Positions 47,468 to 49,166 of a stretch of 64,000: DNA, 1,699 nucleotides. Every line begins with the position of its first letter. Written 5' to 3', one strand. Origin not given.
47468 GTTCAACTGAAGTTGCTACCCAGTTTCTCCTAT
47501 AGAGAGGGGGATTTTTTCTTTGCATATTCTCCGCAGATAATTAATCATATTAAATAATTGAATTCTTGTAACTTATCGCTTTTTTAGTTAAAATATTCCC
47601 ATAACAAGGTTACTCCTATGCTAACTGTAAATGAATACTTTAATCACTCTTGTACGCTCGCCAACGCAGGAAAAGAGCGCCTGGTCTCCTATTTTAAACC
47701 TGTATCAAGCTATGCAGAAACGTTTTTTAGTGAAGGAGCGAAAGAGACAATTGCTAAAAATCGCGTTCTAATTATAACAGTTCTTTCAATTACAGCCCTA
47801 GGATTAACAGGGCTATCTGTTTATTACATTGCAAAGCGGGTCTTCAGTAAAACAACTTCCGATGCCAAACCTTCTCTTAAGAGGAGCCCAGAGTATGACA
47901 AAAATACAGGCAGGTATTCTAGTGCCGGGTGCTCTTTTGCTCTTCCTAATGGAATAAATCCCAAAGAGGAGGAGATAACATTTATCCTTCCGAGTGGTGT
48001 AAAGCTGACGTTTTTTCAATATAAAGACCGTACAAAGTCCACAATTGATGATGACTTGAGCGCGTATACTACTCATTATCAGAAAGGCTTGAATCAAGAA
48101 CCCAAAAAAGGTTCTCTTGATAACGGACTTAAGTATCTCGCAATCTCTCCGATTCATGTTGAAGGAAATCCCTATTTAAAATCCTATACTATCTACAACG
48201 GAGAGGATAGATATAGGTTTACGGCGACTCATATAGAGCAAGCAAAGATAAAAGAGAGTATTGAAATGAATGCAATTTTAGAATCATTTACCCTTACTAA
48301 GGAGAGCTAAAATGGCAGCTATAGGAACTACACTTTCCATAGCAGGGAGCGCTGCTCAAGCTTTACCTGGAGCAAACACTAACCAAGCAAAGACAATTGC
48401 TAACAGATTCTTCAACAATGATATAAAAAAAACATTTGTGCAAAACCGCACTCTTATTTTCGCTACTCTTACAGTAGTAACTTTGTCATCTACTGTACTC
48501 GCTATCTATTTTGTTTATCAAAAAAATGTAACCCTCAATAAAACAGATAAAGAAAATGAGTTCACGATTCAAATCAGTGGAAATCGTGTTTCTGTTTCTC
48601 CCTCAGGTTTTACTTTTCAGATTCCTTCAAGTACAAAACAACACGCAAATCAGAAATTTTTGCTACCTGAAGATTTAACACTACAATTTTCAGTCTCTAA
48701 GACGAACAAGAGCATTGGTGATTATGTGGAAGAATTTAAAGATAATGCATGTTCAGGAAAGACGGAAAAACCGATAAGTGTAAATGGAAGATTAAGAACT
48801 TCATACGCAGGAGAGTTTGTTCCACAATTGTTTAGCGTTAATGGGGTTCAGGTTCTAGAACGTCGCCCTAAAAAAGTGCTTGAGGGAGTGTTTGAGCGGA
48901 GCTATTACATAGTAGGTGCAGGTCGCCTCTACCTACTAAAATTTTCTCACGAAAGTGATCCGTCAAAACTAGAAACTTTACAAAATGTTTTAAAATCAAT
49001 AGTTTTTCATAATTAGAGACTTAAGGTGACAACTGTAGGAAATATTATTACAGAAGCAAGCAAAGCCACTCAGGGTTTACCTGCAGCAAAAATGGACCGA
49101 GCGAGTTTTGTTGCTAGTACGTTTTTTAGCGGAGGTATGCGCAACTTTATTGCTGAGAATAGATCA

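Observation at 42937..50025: ~7 kb lineage-specific island (3 TM-LRR genes, 3 single-TM genes, palindromic repeats) inserted between uvrA and pyk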

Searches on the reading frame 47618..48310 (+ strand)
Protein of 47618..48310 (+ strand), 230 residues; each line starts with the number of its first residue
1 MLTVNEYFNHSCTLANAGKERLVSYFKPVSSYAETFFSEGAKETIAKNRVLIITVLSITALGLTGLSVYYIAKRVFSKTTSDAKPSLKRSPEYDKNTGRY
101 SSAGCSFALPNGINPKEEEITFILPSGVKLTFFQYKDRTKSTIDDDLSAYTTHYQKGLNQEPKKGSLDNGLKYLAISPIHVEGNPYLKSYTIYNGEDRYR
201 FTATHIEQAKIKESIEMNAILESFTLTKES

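Call 5: search_protein_families(library=pfam, proteins=[window:47618-48310:+], max_evalue=0.1)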
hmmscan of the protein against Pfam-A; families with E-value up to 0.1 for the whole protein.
window:47618-48310:+ (230 aa): 1 family
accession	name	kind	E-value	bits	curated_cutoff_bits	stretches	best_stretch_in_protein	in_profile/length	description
PF14202.11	TnpW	-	0.059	13.6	25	1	34-46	13-25/35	Transposon-encoded protein TnpW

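Call 35: find_homologous_proteins(query=A2, max_evalue=0.01)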
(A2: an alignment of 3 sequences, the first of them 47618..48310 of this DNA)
Query A2 (3 sequences) (230 aa, profile of the alignment): 3 proteins with E <= 0.01 among 4835 candidates.
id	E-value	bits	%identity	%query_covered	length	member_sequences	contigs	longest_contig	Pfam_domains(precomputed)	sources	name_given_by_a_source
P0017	3.7e-113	395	22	75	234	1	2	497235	-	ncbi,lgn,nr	ncbi:MAG: hypothetical protein SNF33_07210 [Candidatus Algichlamydia australiensis]|nr:hypothetical 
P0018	4.8e-94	332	100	100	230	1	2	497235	-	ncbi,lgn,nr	ncbi:MAG: hypothetical protein SNF33_07205 [Candidatus Algichlamydia australiensis]|nr:hypothetical 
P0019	1.7e-72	262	36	22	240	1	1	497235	-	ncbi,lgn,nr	ncbi:MAG: hypothetical protein SNF33_07215 [Candidatus Algichlamydia australiensis]|nr:hypothetical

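Call 49: search_protein_representatives(alignment_id=A2)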
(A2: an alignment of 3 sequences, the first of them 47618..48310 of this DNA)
Query: 3 sequences, 236 profile positions. Proteins with E-value up to 0.001 (for the whole library): 4; up to 1e-10: 3; up to 1e-30: 3. The best 4 are listed.
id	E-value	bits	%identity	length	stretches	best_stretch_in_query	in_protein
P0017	1.2e-113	394.9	-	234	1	1-236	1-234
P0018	1.5e-94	332.3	-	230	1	1-235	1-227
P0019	5.3e-73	261.8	-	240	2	1-188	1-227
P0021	7.1e-04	35.6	-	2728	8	51-92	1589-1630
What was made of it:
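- Tried and rejected: A word-indexed profile search (call 35) and an exhaustive HMMER search of 1.84 billion representatives (call 49) found only themselves, plus one spurious TM-segment hit.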

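Call 78: search_protein_families(library=ncbifam, proteins=[window:47618-48310:+], max_evalue=0.01)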
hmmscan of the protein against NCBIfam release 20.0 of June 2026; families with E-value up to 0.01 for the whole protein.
window:47618-48310:+ (230 aa): 0 families

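Call 79: search_protein_families(library=padloc, proteins=[window:47618-48310:+], max_evalue=0.01)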
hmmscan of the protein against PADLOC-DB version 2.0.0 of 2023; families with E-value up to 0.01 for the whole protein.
window:47618-48310:+ (230 aa): 0 families

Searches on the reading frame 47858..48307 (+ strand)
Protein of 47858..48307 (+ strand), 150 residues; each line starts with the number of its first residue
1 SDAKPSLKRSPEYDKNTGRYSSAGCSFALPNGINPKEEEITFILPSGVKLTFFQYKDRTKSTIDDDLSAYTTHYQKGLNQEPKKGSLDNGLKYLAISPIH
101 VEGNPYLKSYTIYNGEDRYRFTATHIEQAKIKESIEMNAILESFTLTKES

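Call 70: search_protein_families(library=pfam, proteins=[window:47858-48307:+], max_evalue=10)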
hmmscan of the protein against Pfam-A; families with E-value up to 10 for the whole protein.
seq(150 aa): 0 families

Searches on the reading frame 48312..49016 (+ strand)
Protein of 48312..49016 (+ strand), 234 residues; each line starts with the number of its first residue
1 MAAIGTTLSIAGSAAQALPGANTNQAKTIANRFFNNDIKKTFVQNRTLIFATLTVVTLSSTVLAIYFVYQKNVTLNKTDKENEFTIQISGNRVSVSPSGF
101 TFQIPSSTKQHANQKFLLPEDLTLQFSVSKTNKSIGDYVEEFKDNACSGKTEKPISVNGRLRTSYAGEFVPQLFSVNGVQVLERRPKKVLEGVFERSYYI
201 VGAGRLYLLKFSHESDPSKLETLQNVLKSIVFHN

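Call 5: search_protein_families(library=pfam, proteins=[window:48312-49016:+], max_evalue=0.1)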
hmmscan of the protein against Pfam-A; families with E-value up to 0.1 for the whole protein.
window:48312-49016:+ (234 aa): 0 families

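Call 58: predict_structure(alignment_id=A6)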
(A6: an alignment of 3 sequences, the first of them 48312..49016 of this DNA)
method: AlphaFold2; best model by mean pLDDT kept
length: 234 residues; sequences in the alignment: 3
mean_pLDDT: 62.1   pTM: 0.52
mean pLDDT of the five models: 62.1, 50.8, 50.4, 47.3, 46.9
residues with pLDDT >= 90: 2; 70-90: 97; 50-70: 48; < 50: 87
segments of 3 or more residues with pLDDT < 50: 1-27, 29-34, 36-42, 45-52, 69-82, 147-168
pLDDT, mean of each block of 10 residues (from residue 1): 32 43 47 47 47 51 51 37 71 84 80 73 83 81 53 39 44 79 67 77 87 66 83 73
secondary structure, 60 per line:
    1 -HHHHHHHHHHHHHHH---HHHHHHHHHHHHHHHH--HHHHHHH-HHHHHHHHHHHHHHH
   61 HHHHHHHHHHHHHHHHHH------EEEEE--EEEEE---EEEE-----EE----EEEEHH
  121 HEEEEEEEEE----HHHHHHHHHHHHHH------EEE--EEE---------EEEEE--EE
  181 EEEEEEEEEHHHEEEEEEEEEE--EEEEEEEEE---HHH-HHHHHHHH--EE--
elements in order: H2-16 H20-35 H38-44 H46-78 E85-89 E92-96 E100-103 E115-118 E122-130 H135-148 E155-157 E160-162 E172-176 E179-189 E193-202 E205-213 H221-228
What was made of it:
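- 48312..49016 (+): sTM2 (SNF33_07210 / EFCAOE_07250), 234 aa. Layout: N-tail, FF-x10-NR, TM (47-69), then a C-terminal domain (85-234) modelled as a PsbP/Mog1-like alpha-beta-alpha sandwich. AF2 model: mean pLDDT 62, domain mostly 70-87 (call 58).
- Closest known: PsbP / CyanoP / Mog1 / DcrB / DUF1795 fold superfamily. Different: The model is of moderate confidence (call 58).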

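Call 61: fold_search(model_id=the predicted structure, library=pdb)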
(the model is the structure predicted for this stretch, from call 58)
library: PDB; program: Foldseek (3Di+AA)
matches with E <= 10: 1417; with E <= 0.001: 20
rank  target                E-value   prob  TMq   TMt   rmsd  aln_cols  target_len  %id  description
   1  8z9d_P                4.6e-06  1.00  0.34  0.40  10.5       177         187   18  cryo-EM structure of PSII-LHCII megacomplex from spinach (released 2024-11-13)
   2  9gnw_P                1.1e-05  1.00  0.38  0.46   9.2       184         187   17  Universal PSII assembly intermediate (released 2025-09-17)
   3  1v2b_B                1.6e-05  1.00  0.38  0.54   8.3       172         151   16  Crystal Structure of PsbP Protein in the Oxygen-Evolving Complex of Photosystem II from Higher Plants (released 2004-05-18)
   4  1v2b_A                2.6e-05  1.00  0.36  0.52   8.3       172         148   15  Crystal Structure of PsbP Protein in the Oxygen-Evolving Complex of Photosystem II from Higher Plants (released 2004-05-18)
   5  5xnl_P                3.2e-05  1.00  0.37  0.45   8.9       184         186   15  Structure of stacked C2S2M2-type PSII-LHCII supercomplex from Pisum sativum (released 2017-09-20)
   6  9i4t_P                3.2e-05  1.00  0.37  0.47   7.9       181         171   19  Photosystem II from Arabidopsis thaliana (released 2026-03-25)
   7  4rti                  4.0e-05  1.00  0.37  0.47   9.7       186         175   18  The crystal structure of PsbP from Spinacia oleracea (released 2015-03-11)
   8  4rth_A                4.8e-05  1.00  0.37  0.48   7.3       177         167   14  The crystal structure of PsbP from Zea mays (released 2015-03-11)
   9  7pi0_P                7.9e-05  1.00  0.35  0.42   8.4       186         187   18  Unstacked compact Dunaliella PSII (released 2022-08-17)
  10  3jcu_P                9.3e-05  1.00  0.34  0.44   9.4       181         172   14  Cryo-EM structure of spinach PSII-LHCII supercomplex at 3.2 Angstrom resolution (released 2016-05-25)
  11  2vu4                  9.3e-05  1.00  0.31  0.45  10.2       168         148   15  Structure of PsbP protein from Spinacia oleracea at 1.98 A resolution (released 2009-07-21)
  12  8bd3_F1               1.0e-04  1.00  0.35  0.42   8.9       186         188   20  Cryo-EM structure of the Photosystem II - LHCII supercomplex from Chlorella ohadi (released 2023-08-09)
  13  4rth_B                1.2e-04  1.00  0.35  0.47   7.6       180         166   13  The crystal structure of PsbP from Zea mays (released 2015-03-11)
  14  2xb3                  1.2e-04  1.00  0.40  0.57   7.5       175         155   14  The Structure of Cyanobacterial PsbP (released 2010-08-25)
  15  3hlz_A                1.8e-04  1.00  0.37  0.33   5.4       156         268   13  Crystal structure of BT_1490 (NP_810393.1) from BACTEROIDES THETAIOTAOMICRON VPI-5482 at 1.50 A resolution (released 2009-06-16)
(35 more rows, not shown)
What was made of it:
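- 48312..49016 (+): In Foldseek against PDB, the top 14 hits are PsbP/CyanoP, followed by other members of that superfamily (call 61).
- Closest known: PsbP / CyanoP / Mog1 / DcrB / DUF1795 fold superfamily. Same: The sTM2 C-domain model matches PsbP and CyanoP first (E 5e-6 to 1e-4, TM-score up to 0.57), then BT_1490, LpqN, SciW/EagT6, Tsi3, DcrB, PA94 and Mog1 (call 61).
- PsbP/Mog1 fold: calls 58 and 61. The fold neighbours after PsbP are bacterial envelope proteins: DcrB, LpqN, BT_1490, Tsi3 and MTC28 (call 61). SciW and EagT6, chaperones that bind effector TM domains, are among the fold hits (E 1e-3 to 5e-3, TM-score 0.43-0.56 normalised to the target; call 61). The PsbP hits are 100-fold better than the Eag hits (call 61).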

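Call 63: search_solved_structures(query=A6, max_evalue=10, show_alignments=3)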
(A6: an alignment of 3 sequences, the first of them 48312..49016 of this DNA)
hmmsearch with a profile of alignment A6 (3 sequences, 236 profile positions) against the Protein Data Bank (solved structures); distinct sequences matched with E-value up to 10: 5.
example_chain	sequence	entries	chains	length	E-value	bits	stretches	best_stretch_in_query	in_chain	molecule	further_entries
3om3_B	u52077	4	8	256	1.2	11.9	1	113-195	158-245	Cytochrome c oxidase subunit 2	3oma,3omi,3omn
6pw1_B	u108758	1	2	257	1.2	11.9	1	113-195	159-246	Cytochrome c oxidase subunit 2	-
1m56_B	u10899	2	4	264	1.2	11.9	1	113-195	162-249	CYTOCHROME C OXIDASE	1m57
6ci0_B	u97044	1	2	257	1.2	11.9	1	113-195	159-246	Cytochrome c oxidase subunit 2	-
2gsm_B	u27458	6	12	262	1.2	11.8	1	113-195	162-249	Cytochrome c oxidase subunit 2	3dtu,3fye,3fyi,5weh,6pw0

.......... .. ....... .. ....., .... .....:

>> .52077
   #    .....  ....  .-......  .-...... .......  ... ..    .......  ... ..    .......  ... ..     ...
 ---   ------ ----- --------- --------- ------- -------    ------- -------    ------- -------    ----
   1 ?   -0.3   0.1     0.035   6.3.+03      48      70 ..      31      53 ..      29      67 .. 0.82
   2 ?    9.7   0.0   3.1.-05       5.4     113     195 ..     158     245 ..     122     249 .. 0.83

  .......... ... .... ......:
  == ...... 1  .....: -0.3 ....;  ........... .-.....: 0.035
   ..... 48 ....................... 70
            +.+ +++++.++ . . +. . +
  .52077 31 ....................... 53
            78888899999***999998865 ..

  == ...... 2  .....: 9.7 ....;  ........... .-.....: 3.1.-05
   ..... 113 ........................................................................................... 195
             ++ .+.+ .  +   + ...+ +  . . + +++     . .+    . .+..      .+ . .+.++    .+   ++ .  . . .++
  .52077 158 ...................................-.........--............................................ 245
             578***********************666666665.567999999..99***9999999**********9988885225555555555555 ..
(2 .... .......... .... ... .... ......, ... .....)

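Call 78: search_protein_families(library=ncbifam, proteins=[window:48312-49016:+], max_evalue=0.01)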
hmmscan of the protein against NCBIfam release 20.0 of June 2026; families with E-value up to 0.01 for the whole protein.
window:48312-49016:+ (234 aa): 0 families

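Call 79: search_protein_families(library=padloc, proteins=[window:48312-49016:+], max_evalue=0.01)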
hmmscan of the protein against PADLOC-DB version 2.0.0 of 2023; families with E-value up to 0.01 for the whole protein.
window:48312-49016:+ (234 aa): 0 families

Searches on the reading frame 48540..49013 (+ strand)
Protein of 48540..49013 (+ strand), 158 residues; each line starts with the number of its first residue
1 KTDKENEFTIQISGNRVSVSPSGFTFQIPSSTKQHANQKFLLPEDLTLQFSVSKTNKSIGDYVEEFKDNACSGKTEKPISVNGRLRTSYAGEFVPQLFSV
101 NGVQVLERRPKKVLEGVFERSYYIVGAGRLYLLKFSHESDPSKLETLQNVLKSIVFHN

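Call 70: search_protein_families(library=pfam, proteins=[window:48540-49013:+], max_evalue=10)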
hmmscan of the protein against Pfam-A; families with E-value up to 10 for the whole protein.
seq(158 aa): 1 family
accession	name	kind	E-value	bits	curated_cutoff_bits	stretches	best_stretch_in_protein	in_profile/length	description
PF17582.7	UL20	-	0.22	11.2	27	1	38-70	160-192/304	Cytomegalovirus UL20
